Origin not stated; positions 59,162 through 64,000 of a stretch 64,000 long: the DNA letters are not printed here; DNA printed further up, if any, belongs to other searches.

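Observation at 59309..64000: Single ORF fusing a penicillin-acylase-family Ntn hydrolase to a CocE/NonD (alpha-amino-acid ester hydrolase family) domain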

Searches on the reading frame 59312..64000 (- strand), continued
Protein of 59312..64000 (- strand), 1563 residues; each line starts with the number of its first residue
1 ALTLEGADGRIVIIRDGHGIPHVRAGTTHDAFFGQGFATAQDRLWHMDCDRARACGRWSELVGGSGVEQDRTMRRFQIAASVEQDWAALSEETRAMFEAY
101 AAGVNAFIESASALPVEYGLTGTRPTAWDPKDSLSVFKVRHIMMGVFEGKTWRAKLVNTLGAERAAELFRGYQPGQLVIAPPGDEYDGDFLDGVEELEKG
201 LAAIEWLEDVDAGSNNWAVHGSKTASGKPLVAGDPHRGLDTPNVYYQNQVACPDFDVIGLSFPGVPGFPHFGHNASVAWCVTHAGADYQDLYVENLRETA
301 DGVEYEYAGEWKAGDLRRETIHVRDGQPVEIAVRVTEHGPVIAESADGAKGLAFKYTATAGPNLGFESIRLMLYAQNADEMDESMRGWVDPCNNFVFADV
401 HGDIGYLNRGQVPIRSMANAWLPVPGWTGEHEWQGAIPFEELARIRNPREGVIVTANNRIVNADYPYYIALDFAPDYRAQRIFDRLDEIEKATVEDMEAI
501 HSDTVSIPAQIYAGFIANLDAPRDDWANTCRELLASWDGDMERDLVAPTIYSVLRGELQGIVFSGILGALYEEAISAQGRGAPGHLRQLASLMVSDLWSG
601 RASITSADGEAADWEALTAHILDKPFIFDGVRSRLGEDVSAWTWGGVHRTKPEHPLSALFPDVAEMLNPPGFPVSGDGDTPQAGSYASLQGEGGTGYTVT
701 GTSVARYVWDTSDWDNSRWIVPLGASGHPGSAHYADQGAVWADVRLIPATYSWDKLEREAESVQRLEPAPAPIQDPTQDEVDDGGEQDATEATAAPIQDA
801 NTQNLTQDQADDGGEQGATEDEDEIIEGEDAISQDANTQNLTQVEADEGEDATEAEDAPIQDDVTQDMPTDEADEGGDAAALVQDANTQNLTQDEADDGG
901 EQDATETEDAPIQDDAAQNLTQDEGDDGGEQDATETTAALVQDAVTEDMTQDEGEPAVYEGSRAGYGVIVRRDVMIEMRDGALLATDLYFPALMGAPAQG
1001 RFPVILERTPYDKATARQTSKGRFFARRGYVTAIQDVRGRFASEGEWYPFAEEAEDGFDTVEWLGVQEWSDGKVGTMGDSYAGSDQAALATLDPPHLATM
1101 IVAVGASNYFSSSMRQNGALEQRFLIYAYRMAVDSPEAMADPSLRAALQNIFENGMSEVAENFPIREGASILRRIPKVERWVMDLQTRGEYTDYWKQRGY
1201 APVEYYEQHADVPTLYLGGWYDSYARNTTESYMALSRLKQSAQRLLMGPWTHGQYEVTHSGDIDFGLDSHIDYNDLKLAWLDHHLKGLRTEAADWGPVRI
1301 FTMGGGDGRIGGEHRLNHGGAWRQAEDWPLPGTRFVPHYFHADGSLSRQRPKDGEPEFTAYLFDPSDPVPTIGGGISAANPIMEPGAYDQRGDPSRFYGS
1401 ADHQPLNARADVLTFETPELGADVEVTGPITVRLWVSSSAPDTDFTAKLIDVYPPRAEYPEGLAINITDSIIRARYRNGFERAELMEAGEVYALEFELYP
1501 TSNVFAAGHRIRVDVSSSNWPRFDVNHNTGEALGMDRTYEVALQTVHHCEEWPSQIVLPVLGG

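Call 35: search_protein_families(library=ncbifam, proteins=[L025:4074-5339:+, L046:4916-5875:-, L002:15017-16162:-, L061:4775-5932:+], max_evalue=0.0001)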
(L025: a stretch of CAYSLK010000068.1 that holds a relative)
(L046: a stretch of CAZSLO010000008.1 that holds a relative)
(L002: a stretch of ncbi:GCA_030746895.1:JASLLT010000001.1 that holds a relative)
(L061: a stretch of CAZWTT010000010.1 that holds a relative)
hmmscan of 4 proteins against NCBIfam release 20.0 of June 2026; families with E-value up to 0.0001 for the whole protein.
L025:4074-5339:+ (421 aa): 0 families

L046:4916-5875:- (319 aa): 68 families (the best 25 are shown)
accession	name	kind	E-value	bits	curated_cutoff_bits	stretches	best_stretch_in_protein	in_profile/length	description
NF033103.1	bla_class_A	equivalog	4.7e-34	117.7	200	1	36-314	2-254/257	class A beta-lactamase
NF012099.1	SubclassA2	equivalog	3.6e-18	65.7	320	2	34-163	4-137/275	class A beta-lactamase, subclass A2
NF012167.0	classA_firm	exception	1.9e-12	47.3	427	1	47-160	13-124/255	class A beta-lactamase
NF041189.1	blaKBL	exception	6.7e-12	45.2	600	1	41-164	33-156/286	KBL family class A beta-lactamase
NF000448.2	blaACI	exception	1.3e-11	44.5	640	1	43-166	37-157/284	ACI family class A beta-lactamase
NF000275.2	blaPLA_ORN_TER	exception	3.2e-11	42.8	550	1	32-150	25-144/291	PLA/ORN/TER family class A beta-lactamase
NF038398.1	blaPLA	exception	3.6e-11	42.7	670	1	35-154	28-148/291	PLA family class A beta-lactamase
NF033204.1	blaRUB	exception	4.8e-11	42.2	635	1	31-159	24-153/284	RUB family broad-spectrum class A beta-lactamase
NF050797.1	blaCESS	exception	4.9e-11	42.5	525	1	40-149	44-153/296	CESS family extended-spectrum class A beta-lactamase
NF000232.1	lactamase_L2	exception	1e-10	41.6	540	1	41-155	52-166/303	L2 family extended-spectrum class A beta-lactamase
NF038400.1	blaTER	exception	7.3e-10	38.4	620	1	31-150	24-144/284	TER family class A beta-lactamase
NF040472.1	blaPAD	exception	8.3e-10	38.5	575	1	43-164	47-169/297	PAD family carbapenem-hydrolyzing class A beta-lactamase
NF038401.1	blaORN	exception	8.4e-10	38.1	670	1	35-153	28-147/291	ORN family class A beta-lactamase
NF033174.0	blaPSV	exception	9.7e-10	38.2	550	0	33-164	23-154/283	PSV family class A beta-lactamase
NF047556.1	blaACA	exception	1.4e-09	37.6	592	1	35-164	40-171/298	ACA family class A beta-lactamase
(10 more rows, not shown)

L002:15017-16162:- (381 aa): 16 families
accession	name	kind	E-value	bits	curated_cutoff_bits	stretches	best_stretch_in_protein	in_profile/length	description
NF010624.0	PRK14017.1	equivalog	6.7e-80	269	311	1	1-379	1-365/382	galactonate dehydratase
NF040790.2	glucon_galact_dh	equivalog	2e-66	224.5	750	1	21-378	27-373/390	bifunctional D-gluconate/D-galactonate dehydratase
NF043051.1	ManoateDhtManD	equivalog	1.1e-65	222.1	550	1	1-375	1-384/403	D-mannonate dehydratase ManD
NF011654.0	PRK15072.1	subfamily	1.2e-62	212.1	430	1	1-374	1-384/404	D-galactonate dehydratase family protein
NF040866.1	AraD_Arch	equivalog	1.9e-47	162.1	650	2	174-373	170-368/372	arabinonate dehydratase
NF011968.0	PRK15440.1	equivalog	3e-41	141.6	393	1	22-307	62-321/395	L-rhamnonate dehydratase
NF047820.1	TalGalacDh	equivalog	4.6e-40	137.7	500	1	21-368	40-358/371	L-talarate/galactarate dehydratase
TIGR02534.1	mucon_cyclo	subfamily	5.9e-30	104.5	334.95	2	174-373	164-364/368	muconate/chloromuconate family cycloisomerase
NF043002.1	HProlDhtase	equivalog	5.6e-19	68.2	500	1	21-132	35-146/366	cis-3-hydroxy-L-proline dehydratase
NF002782.0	PRK02901.1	equivalog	1.7e-09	37.1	288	1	183-326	120-261/328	o-succinylbenzoate synthase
NF041118.1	A_G_epim_Thtga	equivalog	2.8e-09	36.6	500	1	195-297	179-282/341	L-Ala-D/L-Glu epimerase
NF042940.1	racemase_DgcA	equivalog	4e-08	32.8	400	0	183-295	152-259/323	N-acetyl-D-Glu racemase DgcA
TIGR01928.1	menC_lowGC_arch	equivalog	4.2e-08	32.6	200.65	1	190-297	168-273/325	o-succinylbenzoate synthase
TIGR01927.1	menC_gam_Gplu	equivalog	6.7e-08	32.2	130.55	1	174-296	131-254/307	o-succinylbenzoate synthase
NF011708.0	PRK15129.1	equivalog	1.1e-05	24.6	343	0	128-296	101-265/321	L-Ala-D/L-Glu epimerase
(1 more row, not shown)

L061:4775-5932:+ (385 aa): 3 families
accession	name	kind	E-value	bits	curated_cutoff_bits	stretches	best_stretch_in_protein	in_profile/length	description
NF007373.0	PRK09875.1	equivalog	4.1e-34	118.4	486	1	115-381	36-290/292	phosphotriesterase-related protein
NF041153.1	organophos_OPH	equivalog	2.4e-23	82.8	500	1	115-383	83-359/365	organophosphate hydrolase OPH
NF045706.1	PhFuoseLconase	equivalog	1.9e-18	66.7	630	1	102-384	36-326/332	phospho-furanose lactonase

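Call 69: list_cluster_members(proteins=[P0003, P0005, P0010, P0014, P0017])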
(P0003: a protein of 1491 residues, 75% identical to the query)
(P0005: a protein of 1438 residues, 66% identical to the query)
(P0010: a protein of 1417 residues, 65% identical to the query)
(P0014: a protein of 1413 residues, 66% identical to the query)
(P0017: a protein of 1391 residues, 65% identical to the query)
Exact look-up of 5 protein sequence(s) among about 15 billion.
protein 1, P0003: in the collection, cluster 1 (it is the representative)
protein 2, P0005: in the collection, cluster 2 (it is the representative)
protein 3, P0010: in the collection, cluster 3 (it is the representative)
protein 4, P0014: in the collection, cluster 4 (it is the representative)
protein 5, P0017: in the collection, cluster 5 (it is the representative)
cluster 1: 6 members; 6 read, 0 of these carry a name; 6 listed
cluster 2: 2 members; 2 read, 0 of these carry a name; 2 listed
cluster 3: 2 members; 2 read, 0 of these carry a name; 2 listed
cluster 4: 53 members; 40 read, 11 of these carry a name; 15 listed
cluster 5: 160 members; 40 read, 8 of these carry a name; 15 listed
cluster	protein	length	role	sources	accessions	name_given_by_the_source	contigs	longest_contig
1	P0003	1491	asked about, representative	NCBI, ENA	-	-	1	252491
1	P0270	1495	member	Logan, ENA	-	-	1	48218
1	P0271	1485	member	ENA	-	-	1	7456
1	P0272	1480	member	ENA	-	-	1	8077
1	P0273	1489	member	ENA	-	-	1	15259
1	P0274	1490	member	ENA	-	-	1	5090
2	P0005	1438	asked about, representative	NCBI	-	-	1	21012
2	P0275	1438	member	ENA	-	-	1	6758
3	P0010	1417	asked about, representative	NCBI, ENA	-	-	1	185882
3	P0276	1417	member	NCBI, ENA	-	-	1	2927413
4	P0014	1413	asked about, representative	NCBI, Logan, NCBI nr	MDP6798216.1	MAG: CocE/NonD family hydrolase [SAR202 cluster bacterium] | CocE/NonD family hydrolase [SAR202 cluster bacterium]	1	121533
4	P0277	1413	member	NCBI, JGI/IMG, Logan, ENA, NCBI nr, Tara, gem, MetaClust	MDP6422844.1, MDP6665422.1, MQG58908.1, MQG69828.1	MAG: CocE/NonD family hydrolase [SAR202 cluster bacterium] | putative CocE/NonD family hydrolase | CocE/NonD family hydrolase [SAR202 cluster bacterium]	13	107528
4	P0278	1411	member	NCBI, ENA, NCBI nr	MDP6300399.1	MAG: CocE/NonD family hydrolase [SAR202 cluster bacterium] | CocE/NonD family hydrolase [SAR202 cluster bacterium]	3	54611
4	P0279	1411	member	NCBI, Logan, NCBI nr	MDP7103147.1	MAG: CocE/NonD family hydrolase [SAR202 cluster bacterium] | CocE/NonD family hydrolase [SAR202 cluster bacterium]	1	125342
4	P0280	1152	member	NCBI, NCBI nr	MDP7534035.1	MAG: CocE/NonD family hydrolase, partial [SAR202 cluster bacterium] | CocE/NonD family hydrolase [SAR202 cluster bacterium]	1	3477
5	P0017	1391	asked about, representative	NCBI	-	-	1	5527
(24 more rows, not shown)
